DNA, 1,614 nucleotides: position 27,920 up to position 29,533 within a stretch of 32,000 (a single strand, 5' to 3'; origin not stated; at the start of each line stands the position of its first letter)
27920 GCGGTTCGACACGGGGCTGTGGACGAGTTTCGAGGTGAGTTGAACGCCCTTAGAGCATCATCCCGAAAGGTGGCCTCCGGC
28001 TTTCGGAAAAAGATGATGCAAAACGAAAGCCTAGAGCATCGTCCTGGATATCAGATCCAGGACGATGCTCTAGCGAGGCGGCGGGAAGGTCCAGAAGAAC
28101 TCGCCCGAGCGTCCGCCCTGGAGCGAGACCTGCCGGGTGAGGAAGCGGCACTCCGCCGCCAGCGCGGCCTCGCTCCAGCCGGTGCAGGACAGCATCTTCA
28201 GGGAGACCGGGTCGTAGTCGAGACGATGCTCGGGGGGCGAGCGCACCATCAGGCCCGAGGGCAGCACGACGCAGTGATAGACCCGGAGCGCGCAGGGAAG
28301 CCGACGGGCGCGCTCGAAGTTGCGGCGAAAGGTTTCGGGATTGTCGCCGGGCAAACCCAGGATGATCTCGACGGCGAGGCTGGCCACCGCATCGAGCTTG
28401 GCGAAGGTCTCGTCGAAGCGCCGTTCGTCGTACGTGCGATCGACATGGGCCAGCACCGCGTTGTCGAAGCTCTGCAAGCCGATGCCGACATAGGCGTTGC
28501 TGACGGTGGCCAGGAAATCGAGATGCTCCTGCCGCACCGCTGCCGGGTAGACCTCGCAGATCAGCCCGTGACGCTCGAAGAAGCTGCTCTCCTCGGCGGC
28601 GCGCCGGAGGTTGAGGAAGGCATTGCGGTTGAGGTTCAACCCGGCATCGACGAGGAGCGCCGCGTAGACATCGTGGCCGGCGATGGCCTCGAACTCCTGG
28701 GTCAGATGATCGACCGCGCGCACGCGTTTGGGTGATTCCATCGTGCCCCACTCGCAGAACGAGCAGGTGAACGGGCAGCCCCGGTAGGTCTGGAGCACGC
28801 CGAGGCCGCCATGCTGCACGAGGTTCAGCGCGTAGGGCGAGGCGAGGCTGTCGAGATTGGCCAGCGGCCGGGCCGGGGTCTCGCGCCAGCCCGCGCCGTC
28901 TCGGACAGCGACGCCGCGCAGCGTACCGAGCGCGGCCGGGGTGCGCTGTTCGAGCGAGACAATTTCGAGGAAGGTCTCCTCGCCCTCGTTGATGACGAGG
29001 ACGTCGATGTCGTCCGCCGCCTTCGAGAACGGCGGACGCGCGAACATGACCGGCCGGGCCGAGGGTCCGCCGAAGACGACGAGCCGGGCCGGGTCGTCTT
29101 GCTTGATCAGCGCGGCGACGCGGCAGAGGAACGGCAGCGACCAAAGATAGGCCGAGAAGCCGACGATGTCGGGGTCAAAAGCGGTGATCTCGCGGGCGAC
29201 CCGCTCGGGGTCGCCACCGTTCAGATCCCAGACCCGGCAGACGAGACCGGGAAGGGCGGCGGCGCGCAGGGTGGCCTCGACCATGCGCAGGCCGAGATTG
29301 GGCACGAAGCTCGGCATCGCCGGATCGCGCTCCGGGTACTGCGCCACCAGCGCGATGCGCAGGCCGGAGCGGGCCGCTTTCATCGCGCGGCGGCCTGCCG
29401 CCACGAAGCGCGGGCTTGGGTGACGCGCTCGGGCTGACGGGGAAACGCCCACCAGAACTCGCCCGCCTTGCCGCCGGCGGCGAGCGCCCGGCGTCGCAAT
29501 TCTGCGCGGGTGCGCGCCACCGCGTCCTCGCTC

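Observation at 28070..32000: Uncharacterised operon: 2OG-Fe(II) oxygenase, class I methyltransferase and two tandem, translationally coupled B12-type radical SAM paralogues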

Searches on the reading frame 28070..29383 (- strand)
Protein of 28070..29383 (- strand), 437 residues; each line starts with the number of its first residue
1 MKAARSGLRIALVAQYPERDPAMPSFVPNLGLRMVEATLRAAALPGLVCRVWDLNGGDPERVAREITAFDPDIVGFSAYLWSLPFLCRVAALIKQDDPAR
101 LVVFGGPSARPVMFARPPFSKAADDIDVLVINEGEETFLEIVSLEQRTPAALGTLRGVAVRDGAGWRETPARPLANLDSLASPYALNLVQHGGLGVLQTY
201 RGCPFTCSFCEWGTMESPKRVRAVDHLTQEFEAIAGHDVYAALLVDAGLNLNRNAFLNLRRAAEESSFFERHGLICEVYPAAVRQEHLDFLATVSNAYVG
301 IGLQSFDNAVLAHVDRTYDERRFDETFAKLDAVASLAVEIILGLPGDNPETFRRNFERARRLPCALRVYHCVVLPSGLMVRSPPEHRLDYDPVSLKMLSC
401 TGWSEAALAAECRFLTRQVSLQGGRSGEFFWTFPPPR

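Call 7: search_protein_families(library=pfam, proteins=[window:28070-29383:-], max_evalue=0.1)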
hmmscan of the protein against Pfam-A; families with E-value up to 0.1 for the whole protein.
window:28070-29383:- (437 aa): 2 families
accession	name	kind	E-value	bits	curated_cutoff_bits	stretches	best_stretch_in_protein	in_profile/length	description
PF02310.24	B12-binding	-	7.3e-14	52.1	32.1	1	26-141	11-120/121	B12 binding domain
PF04055.27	Radical_SAM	-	5.2e-13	49.9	29.5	1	198-356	2-163/166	Radical SAM superfamily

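Call 8: search_protein_families(library=ncbifam, proteins=[window:28070-29383:-], max_evalue=0.1)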
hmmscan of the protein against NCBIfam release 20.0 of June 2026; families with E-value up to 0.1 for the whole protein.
window:28070-29383:- (437 aa): 32 families (the best 25 are shown)
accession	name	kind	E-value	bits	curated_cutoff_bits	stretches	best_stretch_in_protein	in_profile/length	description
NF033712.0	B12_rSAM_KedN5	subfamily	1.3e-26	93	700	1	67-250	59-252/624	KedN5 family methylcobalamin-dependent radical SAM C-methyltransferase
NF050148.1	rSAM_ApyD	equivalog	2.9e-18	65.6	750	1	60-235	64-241/645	RiPP biosynthesis radical SAM protein ApyD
TIGR04013.1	B12_SAM_MJ_1487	hypoth_equivalog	3.3e-18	65.7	251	2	60-233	32-191/382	TIGR04013 family B12-binding domain/radical SAM domain-containing protein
TIGR04479.1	bcpD_PhpK_rSAM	subfamily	2.6e-16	59.1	600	1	60-354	100-401/504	PhpK family radical SAM P-methyltransferase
TIGR04367.1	HpnR_B12_rSAM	equivalog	1.8e-15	56.5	650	1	30-361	23-347/490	hopanoid C-3 methylase HpnR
TIGR02026.1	BchE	equivalog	1e-14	54.3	481.35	1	27-259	20-260/497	magnesium-protoporphyrin IX monomethyl ester anaerobic oxidative cyclase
TIGR04072.2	rSAM_ladder_B12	equivalog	1.2e-12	47.2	360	1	29-362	18-349/443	lipid biosynthesis B12-binding/radical SAM protein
TIGR04428.1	B12_rSAM_trp_MT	equivalog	1.3e-10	40.3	500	1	186-365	208-401/558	tryptophan 2-C-methyltransferase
NF006067.1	PRK08208.1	equivalog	5.3e-09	35.5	380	1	203-359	45-214/427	STM4012 family radical SAM protein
TIGR00089.1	TIGR00089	subfamily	4.6e-08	32.3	251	1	197-358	143-314/429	MiaB/RimO family radical SAM methylthiotransferase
TIGR03975.1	rSAM_ocin_1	subfamily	5.1e-08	31.9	281.85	1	60-316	118-383/606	RiPP maturation radical SAM C-methyltransferase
TIGR00538.1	hemN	equivalog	1.2e-07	30.9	324.95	1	267-375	133-244/454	oxygen-independent coproporphyrinogen III oxidase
TIGR01125.1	TIGR01125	equivalog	1.6e-07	30.7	356.95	1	200-353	143-307/432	30S ribosomal protein S12 methylthiotransferase RimO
NF006064.0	PRK08207.2-2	equivalog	1.1e-06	27.9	504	1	285-365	250-331/465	coproporphyrinogen III oxidase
TIGR03471.1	HpnJ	equivalog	3e-06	26.4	577.6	1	82-362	80-365/472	hopanoid biosynthesis associated radical SAM protein HpnJ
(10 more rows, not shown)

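Call 33: search_solved_structures(query=window:28070-29383:-, max_evalue=0.01)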
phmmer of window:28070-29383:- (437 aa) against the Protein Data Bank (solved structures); distinct sequences matched with E-value up to 0.01: 5.
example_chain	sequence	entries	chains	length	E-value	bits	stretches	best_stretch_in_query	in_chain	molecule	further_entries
7kdx_A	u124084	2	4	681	4.9e-20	75.2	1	69-378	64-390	Methyltransferase TokK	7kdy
9n1b_A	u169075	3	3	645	3.2e-14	56.1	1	61-379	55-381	Radical SAM protein | Radical SAM enzyme CysS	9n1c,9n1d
6wte_A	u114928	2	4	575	0.00012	24.6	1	188-357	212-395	B12-binding domain-containing protein | Tryptophan-C2-methyltransferase containing B12-binding domain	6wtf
1olt_A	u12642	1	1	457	0.00082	21.8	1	250-376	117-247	OXYGEN-INDEPENDENT COPROPORPHYRINOGEN III OXIDASE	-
9ccb_A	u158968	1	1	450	0.0089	18.4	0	125-360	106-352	Radical SAM core domain-containing protein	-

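Call 88: search_protein_families(library=padloc, proteins=[window:28070-29383:-], max_evalue=0.001)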
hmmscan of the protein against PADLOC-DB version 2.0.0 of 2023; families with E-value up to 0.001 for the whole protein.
window:28070-29383:- (437 aa): 1 family
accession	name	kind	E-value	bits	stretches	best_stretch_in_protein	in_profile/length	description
PDLC04689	PDC-M51A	-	2.4e-14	51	1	63-355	62-345/420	-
